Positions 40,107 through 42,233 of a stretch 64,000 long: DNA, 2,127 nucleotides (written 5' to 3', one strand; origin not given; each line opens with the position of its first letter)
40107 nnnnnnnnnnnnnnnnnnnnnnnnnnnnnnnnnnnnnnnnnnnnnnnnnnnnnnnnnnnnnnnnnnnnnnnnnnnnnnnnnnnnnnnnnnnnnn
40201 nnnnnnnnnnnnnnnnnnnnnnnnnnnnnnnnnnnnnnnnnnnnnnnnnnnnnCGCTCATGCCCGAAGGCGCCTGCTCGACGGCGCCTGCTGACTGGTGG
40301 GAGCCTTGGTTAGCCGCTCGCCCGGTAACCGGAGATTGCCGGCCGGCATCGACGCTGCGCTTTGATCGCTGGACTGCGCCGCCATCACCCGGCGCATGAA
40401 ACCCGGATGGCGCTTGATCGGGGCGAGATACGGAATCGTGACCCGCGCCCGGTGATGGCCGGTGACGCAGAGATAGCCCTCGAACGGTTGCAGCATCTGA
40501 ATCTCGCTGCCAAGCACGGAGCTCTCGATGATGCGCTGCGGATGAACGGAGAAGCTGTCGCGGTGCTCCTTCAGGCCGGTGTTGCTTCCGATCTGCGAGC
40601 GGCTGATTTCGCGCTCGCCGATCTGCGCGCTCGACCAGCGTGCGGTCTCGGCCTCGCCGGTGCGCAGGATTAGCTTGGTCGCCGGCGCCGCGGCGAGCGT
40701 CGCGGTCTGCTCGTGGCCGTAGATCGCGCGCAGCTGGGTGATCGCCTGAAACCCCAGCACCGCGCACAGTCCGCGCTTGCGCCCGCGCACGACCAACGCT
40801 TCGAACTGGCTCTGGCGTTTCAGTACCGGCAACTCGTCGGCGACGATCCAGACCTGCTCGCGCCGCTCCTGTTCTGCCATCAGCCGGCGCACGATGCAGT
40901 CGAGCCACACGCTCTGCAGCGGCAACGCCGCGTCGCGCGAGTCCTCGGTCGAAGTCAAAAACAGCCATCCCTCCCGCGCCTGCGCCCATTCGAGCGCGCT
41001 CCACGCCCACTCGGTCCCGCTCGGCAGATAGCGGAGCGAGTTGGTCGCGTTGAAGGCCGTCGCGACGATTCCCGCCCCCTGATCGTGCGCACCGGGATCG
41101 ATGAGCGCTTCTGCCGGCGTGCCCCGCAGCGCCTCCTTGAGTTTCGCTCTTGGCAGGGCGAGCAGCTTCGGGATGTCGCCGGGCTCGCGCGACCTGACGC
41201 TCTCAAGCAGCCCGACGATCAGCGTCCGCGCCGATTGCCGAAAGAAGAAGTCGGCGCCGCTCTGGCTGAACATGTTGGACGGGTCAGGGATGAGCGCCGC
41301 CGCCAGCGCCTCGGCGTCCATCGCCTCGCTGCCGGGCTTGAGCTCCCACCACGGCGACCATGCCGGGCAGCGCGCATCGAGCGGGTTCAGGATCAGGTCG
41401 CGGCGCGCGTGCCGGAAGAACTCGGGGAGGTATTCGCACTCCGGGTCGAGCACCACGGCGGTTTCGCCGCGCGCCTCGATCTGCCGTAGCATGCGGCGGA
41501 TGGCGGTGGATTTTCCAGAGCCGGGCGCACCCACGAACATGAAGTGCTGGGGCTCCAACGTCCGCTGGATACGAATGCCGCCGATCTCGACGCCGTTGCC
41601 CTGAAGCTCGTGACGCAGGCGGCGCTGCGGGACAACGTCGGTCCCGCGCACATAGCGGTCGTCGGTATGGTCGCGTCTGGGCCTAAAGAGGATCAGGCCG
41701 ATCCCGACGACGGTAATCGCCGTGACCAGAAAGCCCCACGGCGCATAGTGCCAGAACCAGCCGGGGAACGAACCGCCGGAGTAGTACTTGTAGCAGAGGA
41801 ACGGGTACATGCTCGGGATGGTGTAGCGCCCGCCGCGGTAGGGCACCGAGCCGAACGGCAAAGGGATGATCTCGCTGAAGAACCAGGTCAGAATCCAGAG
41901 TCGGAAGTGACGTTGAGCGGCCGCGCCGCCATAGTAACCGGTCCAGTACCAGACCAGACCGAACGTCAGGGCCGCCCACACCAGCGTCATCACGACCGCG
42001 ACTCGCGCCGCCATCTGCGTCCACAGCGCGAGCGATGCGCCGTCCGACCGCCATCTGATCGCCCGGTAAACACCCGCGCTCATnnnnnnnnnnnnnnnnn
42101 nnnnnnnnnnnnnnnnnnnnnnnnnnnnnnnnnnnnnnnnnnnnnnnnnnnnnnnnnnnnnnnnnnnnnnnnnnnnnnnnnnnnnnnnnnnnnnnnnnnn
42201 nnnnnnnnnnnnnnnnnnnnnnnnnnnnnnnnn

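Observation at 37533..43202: Mobilisation genes without a mating-pair apparatus: decayed ICE or integrative mobilizable element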

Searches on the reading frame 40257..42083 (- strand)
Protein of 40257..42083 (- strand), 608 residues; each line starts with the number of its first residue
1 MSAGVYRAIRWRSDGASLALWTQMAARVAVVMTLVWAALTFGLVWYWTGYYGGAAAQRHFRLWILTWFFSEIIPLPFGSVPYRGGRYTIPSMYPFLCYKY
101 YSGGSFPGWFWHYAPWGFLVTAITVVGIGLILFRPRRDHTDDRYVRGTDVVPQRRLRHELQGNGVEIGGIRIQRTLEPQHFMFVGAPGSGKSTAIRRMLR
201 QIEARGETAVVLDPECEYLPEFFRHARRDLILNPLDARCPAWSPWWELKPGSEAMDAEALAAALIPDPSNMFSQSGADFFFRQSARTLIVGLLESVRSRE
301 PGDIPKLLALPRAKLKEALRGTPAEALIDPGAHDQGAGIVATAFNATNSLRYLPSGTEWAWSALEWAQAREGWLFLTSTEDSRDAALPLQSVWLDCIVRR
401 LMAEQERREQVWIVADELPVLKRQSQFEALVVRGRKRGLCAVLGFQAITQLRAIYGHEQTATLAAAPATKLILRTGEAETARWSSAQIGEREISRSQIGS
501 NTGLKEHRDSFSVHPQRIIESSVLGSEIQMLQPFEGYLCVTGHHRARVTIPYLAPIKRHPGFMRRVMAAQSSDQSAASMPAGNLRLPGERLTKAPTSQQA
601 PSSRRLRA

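Call 4: search_protein_families(library=pfam, proteins=[window:40257-42083:-], max_evalue=0.01)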
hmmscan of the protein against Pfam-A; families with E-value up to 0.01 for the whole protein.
window:40257-42083:- (608 aa): 11 families
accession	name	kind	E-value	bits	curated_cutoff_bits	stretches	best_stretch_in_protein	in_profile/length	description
PF10412.15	TrwB_AAD_bind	-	4.9e-90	302.6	20.5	1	166-549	3-385/387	Type IV secretion-system coupling protein DNA-binding domain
PF12696.13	TraG-D_C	-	7e-17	62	22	1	411-512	2-104/126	TraM recognition site of TraD and TraG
PF02534.20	T4SS-DNA_transf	-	1.5e-10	40.9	20.1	2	164-307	31-174/468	Type IV secretory system Conjugative DNA transfer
PF13191.12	AAA_16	-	3.9e-05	24.7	32.6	1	178-243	24-86/167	AAA ATPase domain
PF01935.23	DUF87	-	0.00024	21.7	23.2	1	179-223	24-69/220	Helicase HerA, central domain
PF13671.12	AAA_33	-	0.0022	18.7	27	1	181-209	2-25/143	AAA domain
PF13401.12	AAA_22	-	0.0026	18.5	27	1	179-210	6-37/130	AAA domain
PF01580.24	FtsK_SpoIIIE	-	0.0046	16.9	24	1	178-199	39-60/221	FtsK/SpoIIIE family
PF06414.18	Zeta_toxin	-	0.0051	16.7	22.3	1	176-215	14-52/199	Zeta toxin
PF01443.25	Viral_helicase1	-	0.0067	16.7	21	0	185-204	5-24/228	Viral superfamily 1 RNA helicase core domain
PF12846.13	AAA_10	-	0.0084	15.6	27.5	0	179-224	22-66/362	AAA-like domain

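Call 14: find_related_loci(query=window:40257-42083:-, collection=genome_contigs, flank=10000)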
Query window:40257-42083:- (608 aa) in genome_contigs; peptide patterns used: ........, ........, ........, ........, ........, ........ (x = any residue, [..] = any of these).
53 stretches matched a pattern; 25 encode a relative of the query (tblastn E <= 1e-3); 25 distinct loci.
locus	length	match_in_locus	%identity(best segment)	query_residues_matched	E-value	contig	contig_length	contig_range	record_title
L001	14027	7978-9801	83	1-608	0e+0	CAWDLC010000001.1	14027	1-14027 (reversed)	MAG: Candidatus Binataceae bacterium isolate MFD04492.bin.2.156 genome assembly, contig: contig_100178, whole genome sho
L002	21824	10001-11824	83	1-608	0e+0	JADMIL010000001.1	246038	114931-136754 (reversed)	MAG: Candidatus Binataceae bacterium isolate MAG011 NODE_41_length_246038_cov_10.888313, whole genome shotgun sequence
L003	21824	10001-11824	81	1-608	0e+0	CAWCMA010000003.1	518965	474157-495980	MAG: uncultured delta proteobacterium isolate MFD05502.bin.1.141 genome assembly, contig: contig_31094, whole genome sho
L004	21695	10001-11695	73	1-566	0e+0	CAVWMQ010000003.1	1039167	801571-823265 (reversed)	MAG: uncultured delta proteobacterium isolate MFD01248.bin.1.68 genome assembly, contig: contig_1630, whole genome shotg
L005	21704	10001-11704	72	1-569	0e+0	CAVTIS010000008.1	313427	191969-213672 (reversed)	MAG: uncultured delta proteobacterium isolate MFD05705.bin.1.131 genome assembly, contig: contig_44616, whole genome sho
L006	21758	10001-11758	71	1-587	0e+0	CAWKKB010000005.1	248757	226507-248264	MAG: uncultured delta proteobacterium isolate MFD00731.bin.2.133 genome assembly, contig: contig_35306, whole genome sho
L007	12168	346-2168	84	1-608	0e+0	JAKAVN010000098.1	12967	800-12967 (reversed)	MAG: Deltaproteobacteria bacterium isolate YP4.bin102 NODE_6752_length_12967_cov_1.882866, whole genome shotgun sequence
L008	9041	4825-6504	73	1-561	0e+0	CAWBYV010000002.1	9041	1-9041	MAG: uncultured delta proteobacterium isolate MFD03044.bin.2.84 genome assembly, contig: contig_12512, whole genome shot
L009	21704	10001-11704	66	8-578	0e+0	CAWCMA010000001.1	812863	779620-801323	MAG: uncultured delta proteobacterium isolate MFD05502.bin.1.141 genome assembly, contig: contig_14824, whole genome sho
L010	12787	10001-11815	62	1-605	0e+0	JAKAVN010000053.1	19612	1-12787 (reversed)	MAG: Deltaproteobacteria bacterium isolate YP4.bin102 NODE_3840_length_19612_cov_1.976751, whole genome shotgun sequence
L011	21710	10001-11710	72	1-570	0e+0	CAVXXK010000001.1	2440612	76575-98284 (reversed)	MAG: uncultured delta proteobacterium isolate MFD03044.bin.1.149 genome assembly, contig: contig_14823, whole genome sho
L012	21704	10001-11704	57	1-566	0e+0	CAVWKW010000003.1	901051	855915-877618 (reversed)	MAG: uncultured delta proteobacterium isolate MFD04434.bin.1.117 genome assembly, contig: contig_45573, whole genome sho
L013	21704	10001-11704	57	1-566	0e+0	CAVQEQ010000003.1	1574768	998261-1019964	MAG: uncultured delta proteobacterium isolate MFD04434.bin.1.46 genome assembly, contig: contig_3119, whole genome shotg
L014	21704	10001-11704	57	1-566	0e+0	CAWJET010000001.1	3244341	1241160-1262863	MAG: uncultured delta proteobacterium isolate MFD09222.bin.1.22 genome assembly, contig: contig_37878, whole genome shot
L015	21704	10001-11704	56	1-566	0e+0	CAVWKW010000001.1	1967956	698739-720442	MAG: uncultured delta proteobacterium isolate MFD04434.bin.1.117 genome assembly, contig: contig_3121, whole genome shot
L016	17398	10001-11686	52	8-570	0e+0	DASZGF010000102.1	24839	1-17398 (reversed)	MAG TPA_asm: Candidatus Binataceae bacterium isolate SMAG_U6541 k141_207155, whole genome shotgun sequence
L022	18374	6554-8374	40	2-579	3e-129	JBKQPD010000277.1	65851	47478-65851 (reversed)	MAG: Candidatus Binataceae bacterium isolate LAWAr2D2E2F__bin_98 LAWAr2D2E2F_000000304961, whole genome shotgun sequence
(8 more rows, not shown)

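Call 22: search_protein_families(library=pfam, proteins=[L022:89-712:+, L022:699-1400:+, L022:1712-2683:+, L022:3303-4229:+, L022:4229-5254:+, L022:5251-5712:+, L016:25-1068:+, L016:2185-3384:+, L016:5088-6299:+, L016:6702-7802:+], max_evalue=0.01)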
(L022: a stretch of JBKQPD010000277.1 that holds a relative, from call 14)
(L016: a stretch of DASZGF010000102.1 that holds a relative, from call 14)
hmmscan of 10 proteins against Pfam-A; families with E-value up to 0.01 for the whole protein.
L022:89-712:+ (207 aa): 0 families

L022:699-1400:+ (233 aa): 0 families

L022:1712-2683:+ (323 aa): 1 family
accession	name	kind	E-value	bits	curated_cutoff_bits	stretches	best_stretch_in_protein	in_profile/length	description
PF04610.19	TrbL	-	4.9e-15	56.3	25.9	1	40-253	3-214/215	TrbL/VirB6 plasmid conjugal transfer protein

L022:3303-4229:+ (308 aa): 2 families
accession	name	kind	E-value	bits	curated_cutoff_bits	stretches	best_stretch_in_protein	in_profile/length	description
PF03524.21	CagX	-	9.5e-45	153.3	34.2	1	74-303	4-196/198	Conjugal transfer protein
PF23793.1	LysC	-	0.0074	16.6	27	0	15-44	2-34/69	Rz1-like lysis system protein LysC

L022:4229-5254:+ (341 aa): 1 family
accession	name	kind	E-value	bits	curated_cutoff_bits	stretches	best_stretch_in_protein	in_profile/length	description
PF03743.19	TrbI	-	4.1e-37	128.3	35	1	147-332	2-188/188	Bacterial conjugation TrbI-like protein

L022:5251-5712:+ (153 aa): 1 family
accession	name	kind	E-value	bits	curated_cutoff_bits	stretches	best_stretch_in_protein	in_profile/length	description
PF10502.14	Peptidase_S26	-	3.1e-12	47.2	22.9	1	58-140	73-167/168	Signal peptidase, peptidase S26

L016:25-1068:+ (347 aa): 1 family
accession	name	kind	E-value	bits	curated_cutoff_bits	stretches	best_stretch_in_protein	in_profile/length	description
PF19044.6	P-loop_TraG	-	1.3e-07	31.1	25.8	1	115-242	210-339/413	TraG P-loop domain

L016:2185-3384:+ (399 aa): 1 family
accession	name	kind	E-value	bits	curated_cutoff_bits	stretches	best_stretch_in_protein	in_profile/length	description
PF04610.19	TrbL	-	2.5e-21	76.9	25.9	1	40-255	2-209/215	TrbL/VirB6 plasmid conjugal transfer protein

L016:5088-6299:+ (403 aa): 1 family
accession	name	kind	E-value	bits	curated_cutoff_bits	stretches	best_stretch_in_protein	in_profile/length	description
PF03743.19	TrbI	-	2.9e-52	177.7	35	1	199-397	1-188/188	Bacterial conjugation TrbI-like protein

L016:6702-7802:+ (366 aa): 7 families
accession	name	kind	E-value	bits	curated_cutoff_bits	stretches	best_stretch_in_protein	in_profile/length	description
PF00437.27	T2SSE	-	8.3e-34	117.3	24.9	1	151-334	99-274/370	Type II/IV secretion system protein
PF13191.12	AAA_16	-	1.8e-05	25.7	32.6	1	188-260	15-84/167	AAA ATPase domain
PF12775.13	AAA_7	-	0.0007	19.6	25.8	1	187-229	24-66/181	P-loop containing dynein motor region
PF20720.3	nSTAND3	-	0.0015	18.7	27.2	1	191-237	12-59/155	Novel STAND NTPase 3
PF01580.24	FtsK_SpoIIIE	-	0.0015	18.4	24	1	197-218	40-61/221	FtsK/SpoIIIE family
PF00005.33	ABC_tran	-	0.0029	18.6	25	1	192-230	7-45/137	ABC transporter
PF13401.12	AAA_22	-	0.0034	18.1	27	1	194-247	2-42/130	AAA domain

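Call 24: search_protein_families(library=pfam, proteins=[L009:45-1658:+, L009:1655-2434:+, L009:2341-2802:+, L009:2824-3978:+, L009:3962-4648:+, L009:5312-5701:+, L009:5704-6900:+, L009:6897-7445:+, L009:7439-8446:+, L009:8443-8778:+], max_evalue=0.01)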
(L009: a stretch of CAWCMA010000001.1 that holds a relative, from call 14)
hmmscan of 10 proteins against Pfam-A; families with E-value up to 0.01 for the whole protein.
L009:45-1658:+ (537 aa): 6 families
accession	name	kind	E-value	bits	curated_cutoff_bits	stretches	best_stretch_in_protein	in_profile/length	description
PF19044.6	P-loop_TraG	-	7.5e-10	38.5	25.8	1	305-436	209-342/413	TraG P-loop domain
PF03135.19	CagE_TrbE_VirB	-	1.9e-07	31.7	21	1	26-95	135-204/204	CagE, TrbE, VirB family, component of type IV transporter system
PF12846.13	AAA_10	-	1.8e-05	24.4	27.5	1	344-399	240-295/362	AAA-like domain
PF00270.35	DEAD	-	2.6e-05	24.5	26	0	149-184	11-48/167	DEAD/DEAH box helicase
PF25199.1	nSTAND_NTPase5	-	0.00047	20.4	34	1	155-190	44-79/145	Novel STAND NTPase 5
PF13401.12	AAA_22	-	0.002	18.9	27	0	153-176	6-29/130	AAA domain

L009:1655-2434:+ (259 aa): 0 families

L009:2341-2802:+ (153 aa): 0 families

L009:2824-3978:+ (384 aa): 1 family
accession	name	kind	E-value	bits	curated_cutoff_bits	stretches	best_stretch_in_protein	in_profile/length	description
PF04610.19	TrbL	-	3.1e-24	86.4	25.9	1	34-246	1-215/215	TrbL/VirB6 plasmid conjugal transfer protein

L009:3962-4648:+ (228 aa): 1 family
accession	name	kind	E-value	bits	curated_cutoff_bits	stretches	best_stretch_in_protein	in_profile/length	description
PF04335.19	VirB8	-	2.3e-40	139.1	23.2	1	16-225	2-212/213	VirB8 protein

L009:5312-5701:+ (129 aa): 1 family
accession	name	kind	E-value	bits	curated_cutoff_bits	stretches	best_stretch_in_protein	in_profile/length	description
PF03524.21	CagX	-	9.9e-22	78.2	34.2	1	15-119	100-196/198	Conjugal transfer protein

L009:5704-6900:+ (398 aa): 2 families
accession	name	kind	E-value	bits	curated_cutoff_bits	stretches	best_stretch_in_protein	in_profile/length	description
PF03743.19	TrbI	-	2.6e-52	177.9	35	1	195-392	1-188/188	Bacterial conjugation TrbI-like protein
PF10417.14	1-cysPrx_C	-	0.0051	17.2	21.1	0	72-97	5-29/41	C-terminal domain of 1-Cys peroxiredoxin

L009:6897-7445:+ (182 aa): 1 family
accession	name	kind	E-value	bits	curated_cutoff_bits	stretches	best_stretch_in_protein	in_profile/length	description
PF10502.14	Peptidase_S26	-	8.5e-17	62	22.9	1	9-172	6-159/168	Signal peptidase, peptidase S26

L009:7439-8446:+ (335 aa): 10 families
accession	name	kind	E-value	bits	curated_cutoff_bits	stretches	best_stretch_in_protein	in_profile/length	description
PF00437.27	T2SSE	-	2.4e-36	125.6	24.9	1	85-290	65-274/370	Type II/IV secretion system protein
PF06414.18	Zeta_toxin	-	4.7e-06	26.6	22.3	1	155-201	18-63/199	Zeta toxin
PF13191.12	AAA_16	-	0.00011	23.2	32.6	1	150-261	19-113/167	AAA ATPase domain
PF20720.3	nSTAND3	-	0.00019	21.6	27.2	1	149-192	13-57/155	Novel STAND NTPase 3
PF00270.35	DEAD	-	0.00026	21.2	26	1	140-196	2-61/167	DEAD/DEAH box helicase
PF01078.27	Mg_chelatase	-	0.0027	17.6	20.3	1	141-173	10-42/207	Magnesium chelatase, subunit ChlI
PF13238.12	AAA_18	-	0.0053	17.7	29.4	0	156-183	1-25/128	AAA domain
PF12775.13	AAA_7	-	0.0053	16.7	25.8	0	137-179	17-59/181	P-loop containing dynein motor region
PF13555.12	AAA_29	-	0.0082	16.3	27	0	148-174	17-43/61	P-loop containing region of AAA domain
PF13401.12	AAA_22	-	0.0089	16.8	27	0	152-213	4-50/130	AAA domain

L009:8443-8778:+ (111 aa): 1 family
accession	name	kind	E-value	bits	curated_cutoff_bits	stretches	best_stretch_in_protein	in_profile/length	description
PF04956.18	TrbC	-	4.3e-09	36.9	27.9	1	11-103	11-98/98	TrbC/VIRB2 pilin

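Call 27: search_protein_families(library=pfam, proteins=[L002:6692-8365:-, L002:5105-6637:-, L002:3612-5108:-, L002:1663-2976:+, L003:8188-8805:+, L003:6622-7620:-, L003:4021-5589:-, L001:6229-6861:-, L001:5476-6189:-, L001:1741-2874:-], max_evalue=0.01)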
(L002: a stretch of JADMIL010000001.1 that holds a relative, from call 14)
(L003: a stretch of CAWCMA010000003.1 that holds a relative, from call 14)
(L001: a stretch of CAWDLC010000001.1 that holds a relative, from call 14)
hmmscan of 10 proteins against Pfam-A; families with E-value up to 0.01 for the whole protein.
L002:6692-8365:- (557 aa): 2 families
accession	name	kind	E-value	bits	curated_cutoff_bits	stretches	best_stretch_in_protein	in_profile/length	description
PF00920.27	ILVD_EDD_N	-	1e-130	436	27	1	35-352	1-316/316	Dihydroxy-acid/6-phosphogluconate dehydratase N-terminal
PF24877.1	ILV_EDD_C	-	2.4e-74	249.3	27.7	1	366-554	2-191/191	Dihydroxy-acid/6-phosphogluconate dehydratase C-terminal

L002:5105-6637:- (510 aa): 1 family
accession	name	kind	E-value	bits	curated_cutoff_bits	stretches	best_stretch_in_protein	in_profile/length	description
PF00488.27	MutS_V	-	2.5e-19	70.4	30.2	1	333-464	2-134/188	MutS domain V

L002:3612-5108:- (498 aa): 1 family
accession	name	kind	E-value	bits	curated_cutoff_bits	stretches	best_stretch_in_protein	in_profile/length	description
PF00488.27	MutS_V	-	4.6e-23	82.6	30.2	1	327-488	1-163/188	MutS domain V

L002:1663-2976:+ (437 aa): 2 families
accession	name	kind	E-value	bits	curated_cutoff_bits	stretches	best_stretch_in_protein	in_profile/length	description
PF13194.11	DUF4010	-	3.1e-41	141.8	30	1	176-378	1-206/210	Domain of unknown function (DUF4010)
PF02308.21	MgtC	-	8e-17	62.2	31.4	1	14-127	1-119/121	MgtC family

L003:8188-8805:+ (205 aa): 0 families

L003:6622-7620:- (332 aa): 3 families
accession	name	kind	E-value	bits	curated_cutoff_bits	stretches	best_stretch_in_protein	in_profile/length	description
PF13578.12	Methyltransf_24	-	1.6e-20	74.4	26.3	1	65-176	1-105/105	Methyltransferase domain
PF01596.23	Methyltransf_3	-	9.4e-07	28.8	22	1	45-178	29-158/204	O-methyltransferase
PF04989.18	RMNT_CmcI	-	4.5e-05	23.7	23.2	1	53-181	25-153/206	Rhamnosyl O-methyltransferase/CmcI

L003:4021-5589:- (522 aa): 0 families

L001:6229-6861:- (210 aa): 0 families

L001:5476-6189:- (237 aa): 0 families

L001:1741-2874:- (377 aa): 1 family
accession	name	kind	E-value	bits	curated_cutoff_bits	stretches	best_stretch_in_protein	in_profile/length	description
PF13289.12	SIR2_2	-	0.0003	21.4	24.5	1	173-251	2-63/141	SIR2-like domain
